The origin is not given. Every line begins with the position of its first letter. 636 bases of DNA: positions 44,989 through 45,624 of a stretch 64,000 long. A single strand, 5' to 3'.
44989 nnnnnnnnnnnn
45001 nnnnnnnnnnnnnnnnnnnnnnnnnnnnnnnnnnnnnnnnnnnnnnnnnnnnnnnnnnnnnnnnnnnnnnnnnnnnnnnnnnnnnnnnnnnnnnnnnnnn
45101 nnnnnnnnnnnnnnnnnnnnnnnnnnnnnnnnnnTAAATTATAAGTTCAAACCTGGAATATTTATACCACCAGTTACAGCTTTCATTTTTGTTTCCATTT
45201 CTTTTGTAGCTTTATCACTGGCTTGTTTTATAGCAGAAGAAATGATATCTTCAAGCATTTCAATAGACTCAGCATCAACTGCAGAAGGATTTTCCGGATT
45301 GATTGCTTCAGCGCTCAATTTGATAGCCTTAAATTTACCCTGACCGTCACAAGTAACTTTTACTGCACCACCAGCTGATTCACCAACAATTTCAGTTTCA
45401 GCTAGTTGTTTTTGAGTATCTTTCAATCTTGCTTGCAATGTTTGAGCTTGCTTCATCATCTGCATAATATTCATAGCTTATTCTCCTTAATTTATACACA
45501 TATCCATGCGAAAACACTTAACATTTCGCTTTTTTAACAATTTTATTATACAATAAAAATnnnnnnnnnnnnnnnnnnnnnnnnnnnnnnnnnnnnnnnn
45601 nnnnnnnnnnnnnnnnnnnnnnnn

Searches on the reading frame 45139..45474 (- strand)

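Call 46: search_protein_families(library=pfam, proteins=[window:45139-45474:-], max_evalue=0.001)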
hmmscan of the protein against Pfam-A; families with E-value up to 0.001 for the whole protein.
window:45139-45474:- (111 aa): 1 family
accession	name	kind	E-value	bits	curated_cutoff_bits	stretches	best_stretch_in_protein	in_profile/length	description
PF02575.21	YbaB_DNA_bd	-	6.9e-25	87.5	25.5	1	7-105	1-91/91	YbaB/EbfC DNA-binding family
